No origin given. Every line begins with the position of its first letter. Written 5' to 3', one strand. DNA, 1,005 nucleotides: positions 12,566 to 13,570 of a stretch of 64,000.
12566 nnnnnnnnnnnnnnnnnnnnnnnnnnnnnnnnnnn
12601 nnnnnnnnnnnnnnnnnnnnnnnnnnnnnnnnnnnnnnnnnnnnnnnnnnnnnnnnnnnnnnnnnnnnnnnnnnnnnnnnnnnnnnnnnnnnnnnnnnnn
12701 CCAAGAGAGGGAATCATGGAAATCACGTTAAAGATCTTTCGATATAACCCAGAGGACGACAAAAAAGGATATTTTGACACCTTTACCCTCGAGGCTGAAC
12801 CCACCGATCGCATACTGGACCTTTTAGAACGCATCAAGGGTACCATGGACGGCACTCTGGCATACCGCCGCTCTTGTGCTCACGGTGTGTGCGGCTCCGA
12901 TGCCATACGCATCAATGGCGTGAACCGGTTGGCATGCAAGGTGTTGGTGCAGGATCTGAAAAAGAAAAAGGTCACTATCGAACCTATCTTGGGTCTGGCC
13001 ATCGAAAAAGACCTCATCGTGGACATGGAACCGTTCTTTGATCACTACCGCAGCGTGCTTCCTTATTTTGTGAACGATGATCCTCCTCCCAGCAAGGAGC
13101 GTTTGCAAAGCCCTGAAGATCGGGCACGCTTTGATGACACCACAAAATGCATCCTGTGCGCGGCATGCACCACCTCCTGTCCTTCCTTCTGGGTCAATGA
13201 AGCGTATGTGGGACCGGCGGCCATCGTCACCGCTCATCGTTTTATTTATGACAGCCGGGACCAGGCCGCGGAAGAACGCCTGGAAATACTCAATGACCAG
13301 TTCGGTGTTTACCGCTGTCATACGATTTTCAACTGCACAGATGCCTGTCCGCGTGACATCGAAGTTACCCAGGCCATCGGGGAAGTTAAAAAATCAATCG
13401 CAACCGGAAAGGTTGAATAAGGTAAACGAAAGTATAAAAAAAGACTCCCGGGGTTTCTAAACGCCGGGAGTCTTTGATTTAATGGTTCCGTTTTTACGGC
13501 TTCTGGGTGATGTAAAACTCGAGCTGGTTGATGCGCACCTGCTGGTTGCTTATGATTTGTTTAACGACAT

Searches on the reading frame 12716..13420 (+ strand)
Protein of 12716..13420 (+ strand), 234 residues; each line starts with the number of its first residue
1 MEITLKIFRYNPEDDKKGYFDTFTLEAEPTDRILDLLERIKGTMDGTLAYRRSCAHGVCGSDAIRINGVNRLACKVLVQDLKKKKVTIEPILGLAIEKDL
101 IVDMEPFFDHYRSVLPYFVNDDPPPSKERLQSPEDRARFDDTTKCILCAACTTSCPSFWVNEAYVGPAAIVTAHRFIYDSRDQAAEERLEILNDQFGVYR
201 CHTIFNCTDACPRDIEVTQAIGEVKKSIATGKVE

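Call 63: search_protein_families(library=pfam, proteins=[window:12716-13420:+], max_evalue=0.0001)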
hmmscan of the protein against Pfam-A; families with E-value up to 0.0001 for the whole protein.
window:12716-13420:+ (234 aa): 6 families
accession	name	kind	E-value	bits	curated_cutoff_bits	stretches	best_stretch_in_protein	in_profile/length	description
PF13085.11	Fer2_3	-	3.7e-34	117.4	27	1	4-108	1-106/107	2Fe-2S iron-sulfur cluster binding domain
PF13237.11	Fer4_10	-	5.1e-12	46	25.5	1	140-212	4-53/53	4Fe-4S dicluster domain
PF13183.11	Fer4_8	-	1.6e-10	41.8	27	1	143-215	3-68/68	4Fe-4S dicluster domain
PF13534.11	Fer4_17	-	1.1e-08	35.9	22.2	1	144-215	1-60/61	4Fe-4S dicluster domain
PF13187.11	Fer4_9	-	7.7e-05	23.1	27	0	144-214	1-50/52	4Fe-4S dicluster domain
PF12838.12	Fer4_7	-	8.3e-05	23.4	27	1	144-215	1-52/52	4Fe-4S dicluster domain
